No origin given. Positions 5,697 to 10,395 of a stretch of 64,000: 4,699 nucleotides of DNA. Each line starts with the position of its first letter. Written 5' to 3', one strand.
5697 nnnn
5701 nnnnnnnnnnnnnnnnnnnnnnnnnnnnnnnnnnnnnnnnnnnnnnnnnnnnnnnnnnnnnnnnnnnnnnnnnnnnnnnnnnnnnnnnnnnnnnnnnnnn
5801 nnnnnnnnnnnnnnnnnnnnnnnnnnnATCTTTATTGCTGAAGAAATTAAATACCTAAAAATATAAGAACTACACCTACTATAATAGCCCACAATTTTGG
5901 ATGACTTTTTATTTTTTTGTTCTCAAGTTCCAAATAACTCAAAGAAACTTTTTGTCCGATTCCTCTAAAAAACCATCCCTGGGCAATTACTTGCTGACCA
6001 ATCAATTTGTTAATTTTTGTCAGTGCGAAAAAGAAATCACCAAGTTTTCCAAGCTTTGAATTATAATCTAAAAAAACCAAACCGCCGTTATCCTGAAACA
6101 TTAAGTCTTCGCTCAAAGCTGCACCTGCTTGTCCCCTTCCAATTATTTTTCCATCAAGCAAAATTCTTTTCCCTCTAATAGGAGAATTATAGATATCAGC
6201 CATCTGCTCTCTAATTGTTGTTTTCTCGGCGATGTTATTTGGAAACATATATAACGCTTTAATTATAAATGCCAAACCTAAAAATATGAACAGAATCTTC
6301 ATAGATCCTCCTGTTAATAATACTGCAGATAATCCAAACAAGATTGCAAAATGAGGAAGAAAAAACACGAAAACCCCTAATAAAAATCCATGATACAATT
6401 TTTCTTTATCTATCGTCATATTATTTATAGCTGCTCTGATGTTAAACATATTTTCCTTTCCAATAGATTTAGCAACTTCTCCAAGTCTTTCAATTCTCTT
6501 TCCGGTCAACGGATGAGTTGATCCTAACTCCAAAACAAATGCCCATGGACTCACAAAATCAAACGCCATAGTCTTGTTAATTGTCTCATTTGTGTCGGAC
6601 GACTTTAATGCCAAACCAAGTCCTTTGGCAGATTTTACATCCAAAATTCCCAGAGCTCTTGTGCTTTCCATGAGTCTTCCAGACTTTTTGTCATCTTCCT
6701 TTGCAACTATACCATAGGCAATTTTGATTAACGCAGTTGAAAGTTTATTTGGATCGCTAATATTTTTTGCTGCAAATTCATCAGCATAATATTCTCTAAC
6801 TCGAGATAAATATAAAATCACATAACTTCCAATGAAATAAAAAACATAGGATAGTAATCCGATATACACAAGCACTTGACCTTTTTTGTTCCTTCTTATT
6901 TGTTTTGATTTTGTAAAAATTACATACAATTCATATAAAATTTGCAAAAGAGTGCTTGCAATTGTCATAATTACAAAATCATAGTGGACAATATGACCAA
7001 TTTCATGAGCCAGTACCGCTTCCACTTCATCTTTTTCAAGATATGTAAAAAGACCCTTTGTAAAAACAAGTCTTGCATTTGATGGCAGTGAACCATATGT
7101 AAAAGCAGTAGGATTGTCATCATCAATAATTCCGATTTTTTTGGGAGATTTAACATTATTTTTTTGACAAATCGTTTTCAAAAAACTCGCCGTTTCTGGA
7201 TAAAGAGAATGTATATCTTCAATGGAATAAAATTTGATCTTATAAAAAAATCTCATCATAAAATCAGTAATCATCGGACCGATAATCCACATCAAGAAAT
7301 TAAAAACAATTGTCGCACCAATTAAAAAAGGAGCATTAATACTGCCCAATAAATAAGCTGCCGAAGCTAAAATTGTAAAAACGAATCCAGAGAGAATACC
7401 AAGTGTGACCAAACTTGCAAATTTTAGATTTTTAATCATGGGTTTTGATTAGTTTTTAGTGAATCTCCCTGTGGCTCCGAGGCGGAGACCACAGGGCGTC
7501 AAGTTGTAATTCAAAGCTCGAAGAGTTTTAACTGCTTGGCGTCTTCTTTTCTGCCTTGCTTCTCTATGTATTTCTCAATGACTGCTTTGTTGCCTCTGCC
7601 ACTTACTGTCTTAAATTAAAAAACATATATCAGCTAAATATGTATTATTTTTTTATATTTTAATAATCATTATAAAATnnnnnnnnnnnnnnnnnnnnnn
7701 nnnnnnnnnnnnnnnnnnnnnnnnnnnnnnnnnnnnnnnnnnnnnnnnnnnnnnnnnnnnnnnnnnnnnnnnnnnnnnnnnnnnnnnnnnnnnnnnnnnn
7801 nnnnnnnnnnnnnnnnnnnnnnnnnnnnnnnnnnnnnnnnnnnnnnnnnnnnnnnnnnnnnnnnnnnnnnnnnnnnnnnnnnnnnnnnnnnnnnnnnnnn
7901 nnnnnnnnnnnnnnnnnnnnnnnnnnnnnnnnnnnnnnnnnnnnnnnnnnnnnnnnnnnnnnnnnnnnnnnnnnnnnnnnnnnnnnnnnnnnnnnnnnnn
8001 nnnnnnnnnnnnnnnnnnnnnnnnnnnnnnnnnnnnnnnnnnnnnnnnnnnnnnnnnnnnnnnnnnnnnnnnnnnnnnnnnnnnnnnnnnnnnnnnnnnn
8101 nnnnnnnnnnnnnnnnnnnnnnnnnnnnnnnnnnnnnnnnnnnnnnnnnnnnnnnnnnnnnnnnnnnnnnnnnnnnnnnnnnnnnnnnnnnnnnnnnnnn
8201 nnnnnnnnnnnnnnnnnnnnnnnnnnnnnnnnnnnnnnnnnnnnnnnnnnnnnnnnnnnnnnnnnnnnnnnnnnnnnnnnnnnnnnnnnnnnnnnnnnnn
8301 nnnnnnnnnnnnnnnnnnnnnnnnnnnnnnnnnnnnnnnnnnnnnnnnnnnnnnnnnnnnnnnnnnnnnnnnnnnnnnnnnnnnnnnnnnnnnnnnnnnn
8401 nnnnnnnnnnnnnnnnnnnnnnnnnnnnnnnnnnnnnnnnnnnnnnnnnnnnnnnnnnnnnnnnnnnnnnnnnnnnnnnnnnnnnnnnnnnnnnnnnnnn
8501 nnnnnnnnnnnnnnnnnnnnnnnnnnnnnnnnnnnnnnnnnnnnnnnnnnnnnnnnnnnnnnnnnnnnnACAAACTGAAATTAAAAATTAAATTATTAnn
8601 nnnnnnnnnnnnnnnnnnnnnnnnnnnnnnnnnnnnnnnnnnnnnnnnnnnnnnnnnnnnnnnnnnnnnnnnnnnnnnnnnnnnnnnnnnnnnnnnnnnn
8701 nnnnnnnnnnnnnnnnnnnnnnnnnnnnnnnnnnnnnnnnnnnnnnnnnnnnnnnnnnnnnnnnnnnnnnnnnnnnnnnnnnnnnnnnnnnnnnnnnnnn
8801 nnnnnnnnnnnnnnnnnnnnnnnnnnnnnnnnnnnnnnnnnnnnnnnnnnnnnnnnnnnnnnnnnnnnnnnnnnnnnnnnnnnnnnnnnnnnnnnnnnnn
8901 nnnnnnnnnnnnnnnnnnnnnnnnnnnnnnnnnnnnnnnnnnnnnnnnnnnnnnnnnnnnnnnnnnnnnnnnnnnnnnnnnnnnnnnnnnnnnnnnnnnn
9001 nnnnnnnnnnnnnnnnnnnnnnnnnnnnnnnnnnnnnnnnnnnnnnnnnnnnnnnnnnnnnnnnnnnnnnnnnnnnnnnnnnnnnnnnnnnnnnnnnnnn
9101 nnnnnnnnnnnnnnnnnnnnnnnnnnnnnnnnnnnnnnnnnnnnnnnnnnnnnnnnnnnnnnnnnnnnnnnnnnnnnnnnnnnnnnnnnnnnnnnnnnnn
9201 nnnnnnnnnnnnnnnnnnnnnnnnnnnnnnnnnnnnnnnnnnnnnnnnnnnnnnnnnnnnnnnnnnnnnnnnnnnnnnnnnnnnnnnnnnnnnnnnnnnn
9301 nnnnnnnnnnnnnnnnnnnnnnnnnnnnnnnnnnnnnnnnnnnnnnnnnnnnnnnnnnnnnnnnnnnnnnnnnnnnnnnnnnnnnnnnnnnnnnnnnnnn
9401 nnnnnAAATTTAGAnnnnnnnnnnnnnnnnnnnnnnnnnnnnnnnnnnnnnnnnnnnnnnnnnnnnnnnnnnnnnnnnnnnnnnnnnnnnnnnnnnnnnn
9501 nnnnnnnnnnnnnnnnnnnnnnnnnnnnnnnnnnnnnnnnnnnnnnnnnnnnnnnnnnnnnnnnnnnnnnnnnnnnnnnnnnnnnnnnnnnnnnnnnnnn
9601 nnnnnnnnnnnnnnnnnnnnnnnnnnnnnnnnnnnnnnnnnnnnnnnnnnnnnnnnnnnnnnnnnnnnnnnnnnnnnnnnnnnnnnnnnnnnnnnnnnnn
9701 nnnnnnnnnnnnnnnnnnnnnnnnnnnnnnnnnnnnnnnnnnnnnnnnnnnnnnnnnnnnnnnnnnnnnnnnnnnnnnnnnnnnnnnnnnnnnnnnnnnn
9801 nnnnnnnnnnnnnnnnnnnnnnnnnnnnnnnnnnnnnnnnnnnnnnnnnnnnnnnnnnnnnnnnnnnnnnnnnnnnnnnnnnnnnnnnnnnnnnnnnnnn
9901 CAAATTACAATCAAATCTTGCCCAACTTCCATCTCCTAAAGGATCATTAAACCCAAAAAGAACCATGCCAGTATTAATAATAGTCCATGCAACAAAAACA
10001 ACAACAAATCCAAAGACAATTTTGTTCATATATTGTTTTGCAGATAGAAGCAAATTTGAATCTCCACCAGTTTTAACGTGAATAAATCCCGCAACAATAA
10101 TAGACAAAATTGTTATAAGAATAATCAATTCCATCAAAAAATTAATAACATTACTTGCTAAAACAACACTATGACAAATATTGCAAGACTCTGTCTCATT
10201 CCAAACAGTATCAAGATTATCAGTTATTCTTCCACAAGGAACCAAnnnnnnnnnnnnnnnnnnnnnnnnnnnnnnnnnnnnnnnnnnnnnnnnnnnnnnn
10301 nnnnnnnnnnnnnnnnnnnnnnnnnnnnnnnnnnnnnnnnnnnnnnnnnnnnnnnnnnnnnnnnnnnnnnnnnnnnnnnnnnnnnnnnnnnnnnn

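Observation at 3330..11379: Island of three distinct HEXXH metalloproteases interleaved with secreted Ca-binding/Cys-rich surface proteins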

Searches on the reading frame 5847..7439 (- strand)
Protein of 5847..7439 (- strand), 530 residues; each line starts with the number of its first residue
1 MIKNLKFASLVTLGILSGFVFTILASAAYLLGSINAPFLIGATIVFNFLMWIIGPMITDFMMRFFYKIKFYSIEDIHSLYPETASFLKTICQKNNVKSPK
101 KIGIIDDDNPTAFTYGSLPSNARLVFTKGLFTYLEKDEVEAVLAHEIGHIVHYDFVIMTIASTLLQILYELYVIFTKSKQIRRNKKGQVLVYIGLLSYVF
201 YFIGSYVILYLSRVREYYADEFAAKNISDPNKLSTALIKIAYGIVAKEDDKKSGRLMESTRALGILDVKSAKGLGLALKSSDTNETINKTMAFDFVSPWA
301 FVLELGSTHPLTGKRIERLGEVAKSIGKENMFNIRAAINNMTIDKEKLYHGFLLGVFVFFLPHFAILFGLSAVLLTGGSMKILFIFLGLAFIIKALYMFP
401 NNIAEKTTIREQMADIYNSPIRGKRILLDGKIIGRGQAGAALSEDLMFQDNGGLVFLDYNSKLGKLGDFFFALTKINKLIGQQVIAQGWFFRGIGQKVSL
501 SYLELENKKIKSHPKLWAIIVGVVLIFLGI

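Call 3: search_protein_families(library=pfam, proteins=[window:5847-7439:-], max_evalue=0.1)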
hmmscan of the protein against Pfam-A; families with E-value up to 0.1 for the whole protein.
window:5847-7439:- (530 aa): 2 families
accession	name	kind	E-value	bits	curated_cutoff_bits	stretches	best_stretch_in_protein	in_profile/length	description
PF01435.24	Peptidase_M48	-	4.5e-31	108.6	20.3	1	87-321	11-184/186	Peptidase family M48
PF05569.17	Peptidase_M56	-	0.0011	18.6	31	1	48-169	103-223/296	BlaR1 peptidase M56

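Call 4: search_protein_families(library=ncbifam, proteins=[window:5847-7439:-], max_evalue=0.1)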
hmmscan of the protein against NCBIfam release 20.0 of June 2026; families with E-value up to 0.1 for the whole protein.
window:5847-7439:- (530 aa): 10 families
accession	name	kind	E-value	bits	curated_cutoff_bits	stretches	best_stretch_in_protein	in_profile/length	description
NF002669.0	PRK02391.1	equivalog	1.5e-34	119.6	341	1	45-244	36-243/298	zinc metalloprotease HtpX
NF002322.0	PRK01265.1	equivalog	3.9e-32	112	275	1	9-324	13-323/325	zinc metalloprotease HtpX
NF002826.0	PRK03001.1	equivalog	5.8e-30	104.4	369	1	70-260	56-244/285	zinc metalloprotease HtpX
NF002363.0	PRK01345.1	equivalog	1.3e-26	93.4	422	1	80-243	66-229/318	zinc metalloprotease HtpX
NF003425.0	PRK04897.1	equivalog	1.8e-25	89.8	355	1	10-248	14-258/298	zinc metalloprotease HtpX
NF002775.0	PRK02870.1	equivalog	9.4e-24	84.3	285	1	92-248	126-286/338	zinc metalloprotease HtpX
NF003965.0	PRK05457.1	equivalog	5.1e-23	81.8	245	1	32-244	25-244/285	protease HtpX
NF002839.0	PRK03072.1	equivalog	6.2e-23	81.3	412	1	90-249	81-241/291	zinc metalloprotease HtpX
NF052399.1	M48_lipo_LoiP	exception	0.014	14.9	365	1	128-150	111-133/247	metalloprotease LoiP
TIGR02290.1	M3_fam_3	subfamily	0.03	13.3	561.7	1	74-155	318-391/587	M3 family oligoendopeptidase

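Call 28: find_homologous_proteins(query=window:5847-7439:-, max_evalue=1e-10)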
Query window:5847-7439:- (530 aa): 1681 proteins with E <= 1e-10 among 8000 candidates; the best 120 are listed.
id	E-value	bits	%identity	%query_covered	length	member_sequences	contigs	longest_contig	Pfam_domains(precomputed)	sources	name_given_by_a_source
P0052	0.0e+0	1157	100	100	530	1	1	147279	PF01435.25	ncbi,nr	ncbi:MAG: M48 family metalloprotease [Patescibacteria group bacterium]|nr:M48 family metalloprotease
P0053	0.0e+0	1021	87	100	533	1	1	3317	PF01435.25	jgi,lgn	-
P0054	0.0e+0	1016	86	100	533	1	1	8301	PF01435.25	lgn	-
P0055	2.9e-222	757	62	98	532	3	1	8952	PF01435.25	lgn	-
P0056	8.5e-218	742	63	99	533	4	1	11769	PF01435.25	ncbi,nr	ncbi:MAG: zinc metalloprotease HtpX [Candidatus Methanoperedens sp.]|nr:zinc metalloprotease HtpX [C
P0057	2.7e-217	741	62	100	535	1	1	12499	PF01435.25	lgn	-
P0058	1.8e-215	735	61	100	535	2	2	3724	PF01435.25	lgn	-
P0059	1.2e-214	732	62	100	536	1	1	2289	PF01435.25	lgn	-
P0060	4.3e-214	730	62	100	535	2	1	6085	PF01435.25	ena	-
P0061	1.1e-212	725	61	100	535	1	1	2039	PF01435.25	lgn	-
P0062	1.2e-211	722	60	100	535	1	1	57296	PF01435.25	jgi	-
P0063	7.4e-204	696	58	100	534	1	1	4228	PF01435.25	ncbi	-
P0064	1.0e-203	696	58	100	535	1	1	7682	PF01435.25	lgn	-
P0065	8.4e-195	667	57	100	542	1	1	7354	PF01435.25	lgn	-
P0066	6.2e-194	664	56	99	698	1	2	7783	PF01435.25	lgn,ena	-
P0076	8.3e-187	640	55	99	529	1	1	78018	PF01435.25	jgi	jgi:Zn-dependent protease with chaperone function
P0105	3.3e-148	513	47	100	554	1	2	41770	PF01435.25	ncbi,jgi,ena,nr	ncbi:MAG TPA: peptidase M48 [Candidatus Aenigmarchaeota archaeon]|nr:MAG: peptidase M48 [Candidatus 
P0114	1.2e-145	504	46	99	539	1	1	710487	PF01435.25,PF05569.18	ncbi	-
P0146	3.0e-142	493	49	96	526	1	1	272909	PF01435.25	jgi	jgi:Zn-dependent protease with chaperone function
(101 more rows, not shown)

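Call 29: find_encoding_contigs(protein=P0076, flank=8000, max_places=1)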
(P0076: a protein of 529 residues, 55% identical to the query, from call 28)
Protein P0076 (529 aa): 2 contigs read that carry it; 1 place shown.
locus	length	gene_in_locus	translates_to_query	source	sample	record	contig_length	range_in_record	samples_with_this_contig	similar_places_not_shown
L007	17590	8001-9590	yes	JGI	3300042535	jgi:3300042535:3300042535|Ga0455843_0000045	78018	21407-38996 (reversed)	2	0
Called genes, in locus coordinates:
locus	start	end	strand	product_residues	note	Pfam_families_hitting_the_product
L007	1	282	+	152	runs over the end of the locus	PF04024:PspC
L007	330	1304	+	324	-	-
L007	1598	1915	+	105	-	PF00166:Cpn10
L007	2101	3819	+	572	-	PF00118:Cpn60_TCP1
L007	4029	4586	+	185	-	PF04011:LemA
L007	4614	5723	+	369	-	-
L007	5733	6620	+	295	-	PF01435:Peptidase_M48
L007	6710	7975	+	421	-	PF07719:TPR_2 (faint)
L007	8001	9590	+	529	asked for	PF01435:Peptidase_M48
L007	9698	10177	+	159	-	-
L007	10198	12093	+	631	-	PF00664:ABC_membrane, PF00005:ABC_tran, PF02463:SMC_N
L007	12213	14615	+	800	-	PF01326:PPDK_N, PF00391:PEP-utilizers, PF02896:PEP-utilizers_C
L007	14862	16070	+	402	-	PF05496:RuvB_N, PF00004:AAA, PF07728:AAA_5, PF13173:AAA_14 (weak), PF16193:AAA_assoc_2, PF12002:MgsA_C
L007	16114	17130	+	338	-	-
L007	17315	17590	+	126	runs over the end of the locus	PF13453:Zn_ribbon_TFIIB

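Call 30: find_encoding_contigs(protein=P0114, flank=8000, max_places=1)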
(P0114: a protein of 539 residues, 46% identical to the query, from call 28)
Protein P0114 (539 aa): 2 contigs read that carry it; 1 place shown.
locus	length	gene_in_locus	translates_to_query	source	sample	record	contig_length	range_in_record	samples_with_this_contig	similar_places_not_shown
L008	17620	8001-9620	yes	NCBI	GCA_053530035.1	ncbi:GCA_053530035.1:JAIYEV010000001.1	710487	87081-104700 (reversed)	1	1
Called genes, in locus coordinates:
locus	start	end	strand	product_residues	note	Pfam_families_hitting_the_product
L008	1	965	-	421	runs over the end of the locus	PF01609:DDE_Tnp_1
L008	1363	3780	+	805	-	PF20473:MmeI_Mtase (faint), PF02384:N6_Mtase, PF01420:Methylase_S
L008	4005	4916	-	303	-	PF01545:Cation_efflux, PF16916:ZT_dimer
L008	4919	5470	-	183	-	-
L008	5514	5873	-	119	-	-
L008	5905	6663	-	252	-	PF02649:GCHY-1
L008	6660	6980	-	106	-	PF01242:PTPS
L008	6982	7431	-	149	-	PF01980:TrmO_N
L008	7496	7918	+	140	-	PF00582:Usp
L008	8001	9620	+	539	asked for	PF05569:Peptidase_M56 (weak), PF01435:Peptidase_M48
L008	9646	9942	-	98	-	PF01096:Zn_ribbon_TFIIS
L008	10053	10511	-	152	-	-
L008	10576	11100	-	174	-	PF01949:Endo_dU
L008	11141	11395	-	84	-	PF13656:RNA_pol_L_2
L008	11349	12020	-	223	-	PF05175:MTS, PF06325:PrmA, PF01170:UPF0020 (weak), PF13649:Methyltransf_25 (weak)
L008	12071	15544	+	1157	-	-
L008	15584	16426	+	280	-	PF05552:MS_channel_1st_1, PF00924:MS_channel_2nd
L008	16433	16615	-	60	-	-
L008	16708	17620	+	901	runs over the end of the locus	PF01411:tRNA-synt_2c, PF07973:tRNA_SAD, PF02272:DHHA1 (weak)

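Call 31: find_encoding_contigs(protein=P0146, flank=8000, max_places=1)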
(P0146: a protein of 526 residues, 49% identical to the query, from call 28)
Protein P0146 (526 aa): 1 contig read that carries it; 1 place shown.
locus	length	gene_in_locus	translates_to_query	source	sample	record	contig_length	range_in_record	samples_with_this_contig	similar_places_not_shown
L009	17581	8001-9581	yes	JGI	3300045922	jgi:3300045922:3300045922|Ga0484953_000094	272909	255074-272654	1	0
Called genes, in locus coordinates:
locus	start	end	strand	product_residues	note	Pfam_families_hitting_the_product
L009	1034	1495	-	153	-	PF18923:DUF5673 (faint)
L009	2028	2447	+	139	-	PF03652:RuvX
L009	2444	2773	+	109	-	PF01588:tRNA_bind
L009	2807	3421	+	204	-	PF09335:VTT_dom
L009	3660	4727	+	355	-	PF11104:PilM_2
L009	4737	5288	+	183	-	-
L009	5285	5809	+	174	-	-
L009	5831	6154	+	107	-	-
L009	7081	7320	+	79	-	-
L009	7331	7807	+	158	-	PF07681:DoxX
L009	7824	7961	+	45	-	-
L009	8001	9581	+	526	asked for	PF01435:Peptidase_M48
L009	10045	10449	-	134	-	PF07681:DoxX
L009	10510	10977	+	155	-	PF00588:SpoU_methylase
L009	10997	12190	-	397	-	-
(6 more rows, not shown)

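Call 32: find_encoding_contigs(protein=P0105, flank=8000, max_places=1)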
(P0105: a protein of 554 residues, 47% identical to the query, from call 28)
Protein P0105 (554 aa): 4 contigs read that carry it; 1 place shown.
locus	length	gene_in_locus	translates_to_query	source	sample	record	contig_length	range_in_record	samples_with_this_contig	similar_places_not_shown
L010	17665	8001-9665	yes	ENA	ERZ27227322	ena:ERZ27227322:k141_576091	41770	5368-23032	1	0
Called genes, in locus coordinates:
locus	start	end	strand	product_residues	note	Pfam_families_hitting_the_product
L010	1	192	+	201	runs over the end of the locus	-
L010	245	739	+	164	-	PF01978:TrmB (faint), PF24034:DUF7343, PF13412:HTH_24 (weak), PF01047:MarR (weak), PF12802:MarR_2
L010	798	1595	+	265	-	PF27854:Heavy_Cys_CGP (weak)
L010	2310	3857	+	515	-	PF00753:Lactamase_B, PF23023:Anti-Pycsar_Apyc1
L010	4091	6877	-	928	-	PF00270:DEAD, PF04851:ResIII, PF00271:Helicase_C, PF19306:WHD_Lhr, PF08494:DEAD_assoc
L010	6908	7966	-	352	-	PF13580:SIS_2 (faint), PF10432:bact-PGI_C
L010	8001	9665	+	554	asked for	PF01435:Peptidase_M48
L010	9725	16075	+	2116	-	PF19077:Big_13 (faint), PF01835:MG2 (faint)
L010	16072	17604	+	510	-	PF07705:CARDB (weak)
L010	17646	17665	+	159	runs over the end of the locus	-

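Call 51: search_protein_families(library=pfam, proteins=[L007:4614-5723:+], max_evalue=0.01)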
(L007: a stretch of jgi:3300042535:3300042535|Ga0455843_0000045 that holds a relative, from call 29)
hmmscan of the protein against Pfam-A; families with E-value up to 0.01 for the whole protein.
L007:4614-5723:+ (369 aa): 1 family
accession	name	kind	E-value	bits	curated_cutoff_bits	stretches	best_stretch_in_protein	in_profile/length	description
PF18895.5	T4SS_pilin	-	0.0029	18.1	26.6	1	282-346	8-71/71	Type IV secretion system pilin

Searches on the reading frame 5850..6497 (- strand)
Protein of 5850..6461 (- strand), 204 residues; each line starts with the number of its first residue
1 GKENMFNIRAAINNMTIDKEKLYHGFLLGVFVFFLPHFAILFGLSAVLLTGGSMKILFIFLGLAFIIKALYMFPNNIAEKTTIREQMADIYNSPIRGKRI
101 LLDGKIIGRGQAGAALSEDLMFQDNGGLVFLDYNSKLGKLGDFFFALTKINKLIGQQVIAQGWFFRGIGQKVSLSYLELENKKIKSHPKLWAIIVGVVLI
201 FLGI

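Call 16: search_protein_families(library=pfam, proteins=[window:5850-6461:-], max_evalue=10)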
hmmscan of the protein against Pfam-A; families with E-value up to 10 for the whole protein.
seq(204 aa): 3 families
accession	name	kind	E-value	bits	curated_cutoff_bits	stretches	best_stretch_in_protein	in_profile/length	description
PF12420.13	DUF3671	-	1.2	9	34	1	13-76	142-212/223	Fam-L, Fam-M like protein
PF10942.13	DUF2619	-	1.9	9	27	1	186-204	66-84/86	Protein of unknown function (DUF2619)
PF04246.17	RseC_MucC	-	4.2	7.7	24.4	1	30-84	68-125/130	Positive regulator of sigma(E), RseC/MucC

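Call 53: predict_structure(alignment_id=A4)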
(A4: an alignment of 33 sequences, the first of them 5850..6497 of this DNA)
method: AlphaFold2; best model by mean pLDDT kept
length: 216 residues; sequences in the alignment: 33
mean_pLDDT: 87.6   pTM: 0.79
mean pLDDT of the five models: 87.6, 87.3, 86.5, 85.0, 83.9
residues with pLDDT >= 90: 129; 70-90: 66; 50-70: 18; < 50: 3
segments of 3 or more residues with pLDDT < 50: none
pLDDT, mean of each block of 10 residues (from residue 1): 72 72 77 90 96 97 95 98 96 94 92 95 60 90 83 72 88 90 90 92 95 97
secondary structure, 60 per line:
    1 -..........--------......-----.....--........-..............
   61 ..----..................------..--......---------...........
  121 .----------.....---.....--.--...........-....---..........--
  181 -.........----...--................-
elements in order: H2-11 H20-25 H31-35 H38-45 H47-62 H67-84 H95-100 E110-121 E132-136 E140-144 H151-160 H162-165 E169-178 E182-190 E195-197 H200-215

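Call 58: fold_search(model_id=the predicted structure, library=pdb)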
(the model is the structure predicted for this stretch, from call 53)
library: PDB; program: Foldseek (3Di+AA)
matches with E <= 10: 382; with E <= 0.001: 3
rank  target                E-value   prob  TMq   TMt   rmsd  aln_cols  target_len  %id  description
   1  4joi_A                5.9e-04  1.00  0.31  0.44  12.0       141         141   16  Crystal structure of the human telomeric Stn1-Ten1 complex (released 2013-05-29)
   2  6w6w_C                7.5e-04  1.00  0.29  0.21  12.1       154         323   17  Cryo-EM structure of CST bound to telomeric single-stranded DNA (released 2020-06-03)
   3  4joi_B                8.0e-04  1.00  0.33  0.48  12.2       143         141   16  Crystal structure of the human telomeric Stn1-Ten1 complex (released 2013-05-29)
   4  5yzx_B                1.4e-03  1.00  0.34  0.16   8.6       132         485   16  Crystal structure of E.coli LysU T146D mutant (released 2018-12-19)
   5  5yzx_A                1.8e-03  1.00  0.33  0.16   8.5       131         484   17  Crystal structure of E.coli LysU T146D mutant (released 2018-12-19)
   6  7u5c_F                2.1e-03  0.99  0.29  0.39  12.2       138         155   15  Cryo-EM structure of human CST bound to DNA polymerase alpha-primase in a recruitment state (released 2022-05-18)
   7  1bbw                  2.2e-03  0.99  0.29  0.15  16.3       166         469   16  LYSYL-TRNA SYNTHETASE (LYSS) (released 2000-11-10)
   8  1lm0_MODEL_1_A        3.1e-03  1.00  0.32  0.60   4.4       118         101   19  Solution structure and characterization of the heme chaperone CcmE (released 2002-12-25)
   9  8oej_D                3.1e-03  1.00  0.29  0.23  12.9       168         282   13  Extended RPA-DNA nucleoprotein filament (released 2023-05-10)
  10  1bbu                  3.3e-03  0.99  0.29  0.14  13.1       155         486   16  LYSYL-TRNA SYNTHETASE (LYSS) COMPLEXED WITH LYSINE (released 2000-11-10)
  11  6ka6_C                3.3e-03  0.96  0.28  0.15  13.9       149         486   15  Crystal structure of plasmodium lysyl-tRNA synthetase in complex with a cladosporin derivative 1 (released 2020-04-08)
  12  5zh2_B                3.5e-03  0.96  0.27  0.15   8.2       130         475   12  CRYSTAL STRUCTURE OF PfKRS WITH INHIBITOR CLADO-5 (released 2018-06-27)
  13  5hgq_A                4.0e-03  0.93  0.27  0.14  14.4       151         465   10  Loa loa Lysyl-tRNA synthetase in complex with Cladosporin. (released 2016-10-26)
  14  3kf6_B                4.2e-03  1.00  0.32  0.59  11.2       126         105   11  Crystal structure of S. pombe Stn1-ten1 complex (released 2009-12-22)
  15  1e1o                  4.2e-03  1.00  0.34  0.16  16.6       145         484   15  lysyl-tRNA Synthetase (LYSU) hexagonal form, complexed with lysine (released 2000-07-28)
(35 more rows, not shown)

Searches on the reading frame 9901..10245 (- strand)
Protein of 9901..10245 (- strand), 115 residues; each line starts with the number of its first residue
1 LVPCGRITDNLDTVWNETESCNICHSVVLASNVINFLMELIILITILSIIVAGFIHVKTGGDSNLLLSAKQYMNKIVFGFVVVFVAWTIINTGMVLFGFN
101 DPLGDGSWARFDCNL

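Call 16: search_protein_families(library=pfam, proteins=[window:9901-10245:-], max_evalue=10)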
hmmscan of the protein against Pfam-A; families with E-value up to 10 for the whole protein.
seq(115 aa): 4 families
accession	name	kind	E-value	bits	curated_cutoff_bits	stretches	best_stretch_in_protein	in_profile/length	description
PF18895.5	T4SS_pilin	-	0.00098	19.6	26.6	1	28-91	7-69/71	Type IV secretion system pilin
PF04956.18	TrbC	-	0.038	14.6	27.9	1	30-92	41-97/98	TrbC/VIRB2 pilin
PF03563.18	Bunya_G2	-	0.13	11.9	25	1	2-56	143-198/281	Bunyavirus glycoprotein G2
PF20664.2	DUF6814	-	0.54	11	25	1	67-99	31-62/71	Family of unknown function (DUF6814)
